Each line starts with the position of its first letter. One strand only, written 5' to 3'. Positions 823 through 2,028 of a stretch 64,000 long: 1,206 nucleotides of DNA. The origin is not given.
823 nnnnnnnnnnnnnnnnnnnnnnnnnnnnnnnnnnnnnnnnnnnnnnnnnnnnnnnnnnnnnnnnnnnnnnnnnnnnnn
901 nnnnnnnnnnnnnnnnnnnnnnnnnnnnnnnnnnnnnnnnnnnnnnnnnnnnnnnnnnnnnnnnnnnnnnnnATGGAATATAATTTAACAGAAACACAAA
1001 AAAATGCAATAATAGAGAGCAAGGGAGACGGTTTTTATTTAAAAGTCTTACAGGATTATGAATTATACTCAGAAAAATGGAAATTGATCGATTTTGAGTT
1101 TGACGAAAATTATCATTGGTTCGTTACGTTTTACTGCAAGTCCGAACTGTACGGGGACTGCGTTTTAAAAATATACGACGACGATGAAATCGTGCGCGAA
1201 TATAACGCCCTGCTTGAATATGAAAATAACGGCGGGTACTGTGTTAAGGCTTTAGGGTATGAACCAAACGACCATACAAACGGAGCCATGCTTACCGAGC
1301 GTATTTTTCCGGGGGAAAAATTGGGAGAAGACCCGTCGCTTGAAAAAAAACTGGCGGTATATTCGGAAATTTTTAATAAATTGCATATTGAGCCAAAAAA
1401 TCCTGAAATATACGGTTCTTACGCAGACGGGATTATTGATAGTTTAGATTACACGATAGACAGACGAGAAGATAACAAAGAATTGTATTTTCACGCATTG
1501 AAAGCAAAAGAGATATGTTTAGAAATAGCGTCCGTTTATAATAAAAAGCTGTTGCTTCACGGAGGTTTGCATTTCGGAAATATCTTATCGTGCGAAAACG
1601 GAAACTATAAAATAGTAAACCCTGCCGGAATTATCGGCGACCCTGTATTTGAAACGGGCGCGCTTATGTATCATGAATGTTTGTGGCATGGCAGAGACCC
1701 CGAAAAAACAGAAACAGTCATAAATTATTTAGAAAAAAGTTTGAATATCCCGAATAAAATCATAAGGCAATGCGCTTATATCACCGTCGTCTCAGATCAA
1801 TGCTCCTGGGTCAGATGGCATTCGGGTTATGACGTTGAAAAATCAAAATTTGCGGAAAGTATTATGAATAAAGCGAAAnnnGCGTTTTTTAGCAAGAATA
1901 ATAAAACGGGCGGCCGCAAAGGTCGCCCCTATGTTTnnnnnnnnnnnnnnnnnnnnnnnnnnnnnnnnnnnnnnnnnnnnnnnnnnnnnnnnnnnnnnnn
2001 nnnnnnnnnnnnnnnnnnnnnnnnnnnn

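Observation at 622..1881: AraC DNA-binding domain fused to an APH(6)-like pseudokinase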

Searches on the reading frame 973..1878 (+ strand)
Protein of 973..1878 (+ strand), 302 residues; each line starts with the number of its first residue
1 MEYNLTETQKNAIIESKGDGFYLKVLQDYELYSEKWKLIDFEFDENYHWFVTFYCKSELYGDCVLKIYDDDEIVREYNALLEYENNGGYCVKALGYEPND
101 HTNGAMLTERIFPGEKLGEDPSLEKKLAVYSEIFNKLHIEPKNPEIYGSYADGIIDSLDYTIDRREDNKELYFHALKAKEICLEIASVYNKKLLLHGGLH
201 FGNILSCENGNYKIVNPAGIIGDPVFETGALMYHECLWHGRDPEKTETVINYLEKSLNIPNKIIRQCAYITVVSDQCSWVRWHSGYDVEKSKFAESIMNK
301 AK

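Call 36: search_solved_structures(query=A3, max_evalue=1, show_alignments=4)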
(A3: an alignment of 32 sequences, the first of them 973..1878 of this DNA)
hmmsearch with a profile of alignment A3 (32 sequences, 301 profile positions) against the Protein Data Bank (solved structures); distinct sequences matched with E-value up to 1: 47.
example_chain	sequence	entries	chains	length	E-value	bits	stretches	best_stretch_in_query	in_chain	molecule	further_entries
1tqi_A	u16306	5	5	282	0.00048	22.7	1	50-79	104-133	conserved hypothetical protein | Rio2 serine kinase | Rio2 kinase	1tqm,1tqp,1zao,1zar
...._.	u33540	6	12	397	0.011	18.2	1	188-236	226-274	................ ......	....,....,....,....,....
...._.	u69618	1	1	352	0.03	16.8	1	166-216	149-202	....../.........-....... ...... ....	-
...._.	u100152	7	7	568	0.033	16.6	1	166-218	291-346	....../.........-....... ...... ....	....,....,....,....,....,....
3w0m_A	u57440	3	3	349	0.034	16.6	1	144-231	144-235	Hygromycin-B 4-O-kinase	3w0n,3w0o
3w0r_A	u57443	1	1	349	0.038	16.4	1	144-231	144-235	Hygromycin-B 4-O-kinase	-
9ugq_A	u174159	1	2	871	0.049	16.1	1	164-215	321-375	SalKC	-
5hes_A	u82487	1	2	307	0.063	15.7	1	131-213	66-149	Mitogen-activated protein kinase kinase kinase MLT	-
5x5o_A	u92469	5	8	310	0.064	15.7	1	131-213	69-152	Mitogen-activated protein kinase kinase kinase MLT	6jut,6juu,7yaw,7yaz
8w7l_B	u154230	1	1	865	0.12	14.8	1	150-215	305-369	Protein kinase domain-containing protein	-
8w7a_A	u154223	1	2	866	0.12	14.8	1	150-215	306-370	Protein kinase domain-containing protein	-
8w7j_A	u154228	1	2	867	0.12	14.8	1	150-215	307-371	Protein kinase domain-containing protein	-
8w7l_A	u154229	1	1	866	0.12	14.8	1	150-215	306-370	Protein kinase domain-containing protein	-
8wgo_A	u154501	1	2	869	0.12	14.8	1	150-215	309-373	Protein kinase domain-containing protein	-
5e8u_A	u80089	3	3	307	0.22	14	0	176-214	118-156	TGF-beta receptor type-1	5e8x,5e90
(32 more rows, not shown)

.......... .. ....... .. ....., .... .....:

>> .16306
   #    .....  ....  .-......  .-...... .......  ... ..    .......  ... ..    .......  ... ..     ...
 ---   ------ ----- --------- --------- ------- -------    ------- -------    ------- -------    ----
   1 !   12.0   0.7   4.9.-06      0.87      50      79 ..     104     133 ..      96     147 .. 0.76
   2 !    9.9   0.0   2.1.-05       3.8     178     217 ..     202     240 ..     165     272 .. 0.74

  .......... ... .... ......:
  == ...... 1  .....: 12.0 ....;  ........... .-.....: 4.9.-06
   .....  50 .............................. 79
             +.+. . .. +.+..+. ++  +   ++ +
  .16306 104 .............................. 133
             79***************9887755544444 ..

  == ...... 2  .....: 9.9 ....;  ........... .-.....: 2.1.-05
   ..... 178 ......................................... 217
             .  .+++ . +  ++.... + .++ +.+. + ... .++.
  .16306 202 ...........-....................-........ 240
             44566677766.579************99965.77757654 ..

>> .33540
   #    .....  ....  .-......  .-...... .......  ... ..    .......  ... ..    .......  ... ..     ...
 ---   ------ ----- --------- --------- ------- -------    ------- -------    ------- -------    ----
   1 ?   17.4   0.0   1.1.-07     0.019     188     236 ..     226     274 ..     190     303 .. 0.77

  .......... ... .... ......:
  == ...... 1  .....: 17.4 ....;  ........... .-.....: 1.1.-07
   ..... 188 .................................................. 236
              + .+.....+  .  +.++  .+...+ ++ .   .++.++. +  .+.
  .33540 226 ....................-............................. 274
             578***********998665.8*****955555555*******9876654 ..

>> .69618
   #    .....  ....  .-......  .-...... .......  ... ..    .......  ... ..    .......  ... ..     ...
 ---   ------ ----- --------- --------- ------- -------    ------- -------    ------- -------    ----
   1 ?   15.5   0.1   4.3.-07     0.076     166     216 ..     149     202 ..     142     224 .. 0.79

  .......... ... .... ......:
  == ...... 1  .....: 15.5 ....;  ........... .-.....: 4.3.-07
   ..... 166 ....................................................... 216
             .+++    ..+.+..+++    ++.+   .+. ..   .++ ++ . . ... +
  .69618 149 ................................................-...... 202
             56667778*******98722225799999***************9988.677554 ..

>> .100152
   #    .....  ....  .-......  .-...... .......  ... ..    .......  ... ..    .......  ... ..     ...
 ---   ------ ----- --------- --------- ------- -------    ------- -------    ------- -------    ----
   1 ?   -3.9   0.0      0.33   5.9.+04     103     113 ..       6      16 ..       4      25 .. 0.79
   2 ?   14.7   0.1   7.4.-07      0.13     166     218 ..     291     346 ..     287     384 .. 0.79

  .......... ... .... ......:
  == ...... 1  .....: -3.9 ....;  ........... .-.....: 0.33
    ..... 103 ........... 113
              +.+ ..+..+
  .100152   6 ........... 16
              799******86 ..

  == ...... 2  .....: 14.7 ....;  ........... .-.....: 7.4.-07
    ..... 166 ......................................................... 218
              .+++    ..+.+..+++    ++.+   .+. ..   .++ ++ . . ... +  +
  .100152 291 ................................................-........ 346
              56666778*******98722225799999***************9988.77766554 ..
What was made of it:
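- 1114..1128 (+): N-lobe beta1-beta2 (nucleotide-positioning loop) positions 165-169. Ser165 and Ile169 of the active relatives are replaced here by His and Thr, and mostly by Trp/Phe/Tyr at 165 in other fusions. This region aligns with the Rio2 strand next to its P-loop (call 36).
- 1168..1170 (+): Lys183, the beta3 ATP-binding lysine (CVLKI), retained. Aligns with Rio2 CVVKF (call 36).
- Checked: G315 and N333 therefore sit at the catalytic-loop Asp and the metal-binding Asp (call 36).
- Motif mapping onto Rio2 and MtnK catalytic and metal-binding Asp: call 36.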

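Call 39: find_homologous_proteins(query=window:973-1878:+, max_evalue=0.00001)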
Query window:973-1878:+ (302 aa): 98 proteins with E <= 0.00001 among 577 candidates.
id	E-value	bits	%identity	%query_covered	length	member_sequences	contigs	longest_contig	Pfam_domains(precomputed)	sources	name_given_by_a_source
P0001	2.6e-206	702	100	100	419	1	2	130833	PF12833.14,PF04655.21,PF00165.30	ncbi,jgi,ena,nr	ncbi:MAG: helix-turn-helix domain-containing protein [Oscillospiraceae bacterium]|nr:helix-turn-heli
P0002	6.7e-160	550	77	100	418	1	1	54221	PF12833.14,PF04655.21,PF00165.30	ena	-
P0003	1.6e-158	545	78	100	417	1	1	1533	PF12833.14,PF00165.30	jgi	-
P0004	2.2e-150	518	75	100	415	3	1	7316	PF12833.14,PF04655.21,PF00165.30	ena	-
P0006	1.4e-115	404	64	100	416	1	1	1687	PF12833.14,PF04655.21,PF00165.30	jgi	-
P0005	8.6e-113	395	62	100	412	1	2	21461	PF12833.14,PF04655.21,PF00165.30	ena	-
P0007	2.9e-110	386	60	100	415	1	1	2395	PF12833.14,PF04655.21,PF00165.30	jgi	-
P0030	1.7e-109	384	62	100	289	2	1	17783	PF04655.21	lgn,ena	-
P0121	6.8e-106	372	86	62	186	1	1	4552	PF04655.21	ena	-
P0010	1.0e-105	371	58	99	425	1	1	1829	PF12833.14,PF04655.21,PF00165.30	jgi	-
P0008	1.1e-104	368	58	100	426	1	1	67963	PF12833.14,PF00165.30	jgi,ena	-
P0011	1.8e-104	367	57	100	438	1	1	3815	PF12833.14,PF00165.30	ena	-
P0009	4.2e-103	363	57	100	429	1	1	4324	PF12833.14,PF00165.30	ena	-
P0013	9.1e-103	362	58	100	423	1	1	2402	PF12833.14,PF00165.30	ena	-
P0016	4.7e-101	356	56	99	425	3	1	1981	PF12833.14,PF04655.21,PF00165.30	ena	-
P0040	3.7e-78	281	49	100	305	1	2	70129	-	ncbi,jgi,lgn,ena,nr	ncbi:MAG: hypothetical protein FWF92_10965 [Oscillospiraceae bacterium]|nr:hypothetical protein [Osc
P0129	8.2e-73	263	47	99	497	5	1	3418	PF04655.21,PF13420.14,PF13302.14,PF07387.18,PF13523.13,PF00583.32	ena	-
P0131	1.2e-71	260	48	99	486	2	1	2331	PF13958.13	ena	-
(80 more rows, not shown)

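Call 41: search_protein_families(library=pfam, proteins=[P0129, P0131], max_evalue=0.001)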
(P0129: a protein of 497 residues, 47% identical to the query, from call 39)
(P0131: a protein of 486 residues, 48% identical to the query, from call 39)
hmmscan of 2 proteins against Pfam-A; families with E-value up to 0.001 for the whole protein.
P0129 (497 aa): 6 families
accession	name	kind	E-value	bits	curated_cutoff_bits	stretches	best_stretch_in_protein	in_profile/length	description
PF13302.13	Acetyltransf_3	-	3.4e-27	96.3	25.4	1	335-464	1-137/138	Acetyltransferase (GNAT) domain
PF04655.20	APH_6_hur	-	4.1e-11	43.1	27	1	103-292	49-238/252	Aminoglycoside/hydroxyurea antibiotic resistance kinase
PF13420.13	Acetyltransf_4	-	4.9e-09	36.8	24.3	1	344-482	7-152/155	Acetyltransferase (GNAT) domain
PF00583.31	Acetyltransf_1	-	1.1e-07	32.6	20.7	1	364-463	9-115/116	Acetyltransferase (GNAT) family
PF07387.17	Seadorna_VP7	-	8e-06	25.5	20.3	1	208-297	156-244/308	Seadornavirus VP7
PF13523.12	Acetyltransf_8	-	1.7e-05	24.9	27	0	417-468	90-141/145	Acetyltransferase (GNAT) domain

P0131 (486 aa): 2 families
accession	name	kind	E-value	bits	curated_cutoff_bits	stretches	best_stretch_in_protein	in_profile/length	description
PF13958.12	ToxN_toxin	-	6e-42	144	25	1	16-177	1-159/159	Toxin ToxN, type III toxin-antitoxin system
PF04655.20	APH_6_hur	-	0.0003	20.7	27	1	254-417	40-200/252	Aminoglycoside/hydroxyurea antibiotic resistance kinase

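Call 63: search_dna_similar(query=window:973-1878:+, collection=plasmids, mode=protein, max_evalue=0.001, max_rows=15)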
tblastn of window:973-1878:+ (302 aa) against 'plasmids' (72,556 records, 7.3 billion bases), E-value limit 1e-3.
Records with a match: 1; places in all: 1; records where one place covers at least 80% of the query: 1.
Best place of each record, by identity: <60% 1.
By first word of the organism name: Paenibacillus 1.
By predicted mobility (MOB-suite, as given by PLSDB): non-mobilizable 1.
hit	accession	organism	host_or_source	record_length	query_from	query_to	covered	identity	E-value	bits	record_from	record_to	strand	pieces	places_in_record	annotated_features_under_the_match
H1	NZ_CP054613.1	Paenibacillus cellulosilyticus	cell culture,soil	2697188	13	300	95%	32.2%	6e-31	129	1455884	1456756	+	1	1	none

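Call 64: get_annotated_region(hit=H1, flank=5000)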
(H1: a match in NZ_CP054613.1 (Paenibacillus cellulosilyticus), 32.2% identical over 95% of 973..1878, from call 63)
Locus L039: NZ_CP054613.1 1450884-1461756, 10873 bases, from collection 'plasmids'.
description: Paenibacillus cellulosilyticus strain KACC 14175 plasmid unnamed4, complete sequence
organism: Paenibacillus cellulosilyticus (NCBI taxid 375489)
taxonomy: Bacteria; Bacillota; Bacilli; Bacillales; Paenibacillaceae; Paenibacillus; Paenibacillus cellulosilyticus
host: -; source: cell culture,soil; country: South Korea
typing (MOB-suite, as given by PLSDB): non-mobilizable
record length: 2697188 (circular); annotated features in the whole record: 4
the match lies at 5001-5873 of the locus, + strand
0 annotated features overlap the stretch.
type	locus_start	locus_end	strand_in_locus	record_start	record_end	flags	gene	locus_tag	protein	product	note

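Call 67: search_protein_representatives(alignment_id=A3)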
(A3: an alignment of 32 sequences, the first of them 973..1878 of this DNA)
Query: 32 sequences, 301 profile positions. Proteins with E-value up to 0.001 (for the whole library): 2640; up to 1e-10: 1155; up to 1e-30: 178. The best 150 are listed.
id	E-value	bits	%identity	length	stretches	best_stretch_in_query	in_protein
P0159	3.6e-135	466.4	-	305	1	1-299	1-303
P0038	5.9e-134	462.4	-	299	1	1-298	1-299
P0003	1.7e-127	441.2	-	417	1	1-300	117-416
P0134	2.2e-115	401.5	-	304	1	1-299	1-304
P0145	1.7e-107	375.5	-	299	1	9-299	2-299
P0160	2.6e-106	371.6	-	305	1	5-298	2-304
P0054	9.8e-100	350.0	-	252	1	41-300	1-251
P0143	2.0e-98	345.7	-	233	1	1-232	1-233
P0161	1.1e-95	336.8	-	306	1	1-300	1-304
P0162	9.3e-93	327.1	-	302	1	1-299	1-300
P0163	1.1e-90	320.4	-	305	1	5-295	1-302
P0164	4.2e-89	315.1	-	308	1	1-299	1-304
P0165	2.4e-85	302.8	-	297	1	10-300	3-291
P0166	3.7e-85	302.2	-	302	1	5-298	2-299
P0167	1.4e-84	300.3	-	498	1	3-299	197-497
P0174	2.9e-77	276.3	-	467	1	4-300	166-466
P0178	1.2e-73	264.4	-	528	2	27-298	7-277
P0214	1.4e-54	201.8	-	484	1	3-286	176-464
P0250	8.7e-43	163.1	-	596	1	49-297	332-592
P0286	4.1e-36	141.1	-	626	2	12-272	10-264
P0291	2.8e-35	138.4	-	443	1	13-237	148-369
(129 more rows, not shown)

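Call 68: search_protein_families(library=pfam, proteins=[P0167, P0174, P0178, P0214, P0250, P0286, P0291], max_evalue=0.001)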
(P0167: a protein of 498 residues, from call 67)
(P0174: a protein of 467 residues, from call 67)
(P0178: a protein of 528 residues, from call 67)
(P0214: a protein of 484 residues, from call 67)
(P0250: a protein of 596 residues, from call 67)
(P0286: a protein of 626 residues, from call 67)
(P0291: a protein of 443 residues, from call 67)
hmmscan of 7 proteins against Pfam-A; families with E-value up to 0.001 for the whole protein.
P0167 (498 aa): 2 families
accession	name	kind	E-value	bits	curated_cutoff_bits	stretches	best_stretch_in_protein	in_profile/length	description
PF04655.20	APH_6_hur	-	5.1e-17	62.5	27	1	230-475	2-252/252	Aminoglycoside/hydroxyurea antibiotic resistance kinase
PF01636.29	APH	-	9e-05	22.8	23.2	1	290-433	66-220/239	Phosphotransferase enzyme family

P0174 (467 aa): 4 families
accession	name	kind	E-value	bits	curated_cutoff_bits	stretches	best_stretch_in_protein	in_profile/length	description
PF04655.20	APH_6_hur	-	8.5e-14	52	27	1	197-441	1-250/252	Aminoglycoside/hydroxyurea antibiotic resistance kinase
PF12867.12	DinB_2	-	6.9e-13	49.6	24.8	1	19-146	13-128/128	DinB superfamily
PF01636.29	APH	-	7e-11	42.8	23.2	1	224-396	22-216/239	Phosphotransferase enzyme family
PF05163.17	DinB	-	3.3e-05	24.3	23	1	19-153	23-145/165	DinB family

P0178 (528 aa): 5 families
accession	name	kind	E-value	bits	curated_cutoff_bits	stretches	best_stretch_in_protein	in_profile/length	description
PF01636.29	APH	-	2.7e-25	90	23.2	2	283-485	3-231/239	Phosphotransferase enzyme family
PF04655.20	APH_6_hur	-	7.9e-18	65.2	27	1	42-261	28-252/252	Aminoglycoside/hydroxyurea antibiotic resistance kinase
PF19974.5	TCAD9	-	3.1e-06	27.1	40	0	420-457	294-332/429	Ternary complex associated domain 9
PF01163.29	RIO1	-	1.5e-05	25.1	22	0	156-192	112-147/187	RIO domain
PF03881.20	Fructosamin_kin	-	1.9e-05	24.5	22.4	1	158-228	178-245/288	Fructosamine kinase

P0214 (484 aa): 4 families
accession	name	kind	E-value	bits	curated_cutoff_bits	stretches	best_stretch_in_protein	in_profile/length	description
PF04655.20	APH_6_hur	-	2e-15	57.3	27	1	208-460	1-252/252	Aminoglycoside/hydroxyurea antibiotic resistance kinase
PF13302.13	Acetyltransf_3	-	2.8e-11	44.7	25.4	1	4-153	2-137/138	Acetyltransferase (GNAT) domain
PF00583.31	Acetyltransf_1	-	8.9e-08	32.9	20.7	1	42-144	12-107/116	Acetyltransferase (GNAT) family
PF01636.29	APH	-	0.00017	21.9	23.2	1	223-402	12-206/239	Phosphotransferase enzyme family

P0250 (596 aa): 6 families
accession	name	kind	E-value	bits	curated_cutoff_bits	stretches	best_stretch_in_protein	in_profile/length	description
PF04655.20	APH_6_hur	-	1.5e-15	57.6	27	1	341-577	24-252/252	Aminoglycoside/hydroxyurea antibiotic resistance kinase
PF06081.17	ArAE_1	-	2e-10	41.4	22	1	9-150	2-140/141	Aromatic acid exporter family member 1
PF01636.29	APH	-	2.1e-07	31.4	23.2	1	355-508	35-193/239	Phosphotransferase enzyme family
PF13515.12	FUSC_2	-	4.6e-07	30.5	25.6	1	26-147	4-126/126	Fusaric acid resistance protein-like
PF04632.18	FUSC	-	2.1e-05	23.8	30.9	1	62-214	51-213/660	Fusaric acid resistance protein family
PF03881.20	Fructosamin_kin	-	0.00064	19.5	22.4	1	473-520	177-224/288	Fructosamine kinase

P0286 (626 aa): 4 families
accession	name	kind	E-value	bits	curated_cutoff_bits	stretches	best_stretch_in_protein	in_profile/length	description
PF04655.20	APH_6_hur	-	1.2e-62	212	27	2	378-595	27-252/252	Aminoglycoside/hydroxyurea antibiotic resistance kinase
PF01636.29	APH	-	2.3e-15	57.4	23.2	2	381-526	24-194/239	Phosphotransferase enzyme family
PF03881.20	Fructosamin_kin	-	2.9e-07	30.5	22.4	0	172-218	179-226/288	Fructosamine kinase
PF01163.29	RIO1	-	4.6e-06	26.8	22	0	487-527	105-149/187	RIO domain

P0291 (443 aa): 4 families
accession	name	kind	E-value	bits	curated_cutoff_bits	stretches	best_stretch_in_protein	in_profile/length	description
PF12900.13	Pyridox_ox_2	-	1.2e-23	84.1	27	1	15-154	3-139/140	Pyridoxamine 5'-phosphate oxidase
PF04655.20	APH_6_hur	-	8.6e-14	51.9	27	1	200-423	31-251/252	Aminoglycoside/hydroxyurea antibiotic resistance kinase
PF01243.27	PNPOx_N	-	3.2e-13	50.5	28.1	1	14-131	2-104/120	Pyridoxamine 5'-phosphate oxidase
PF01636.29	APH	-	0.00011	22.5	23.2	1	243-340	78-185/239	Phosphotransferase enzyme family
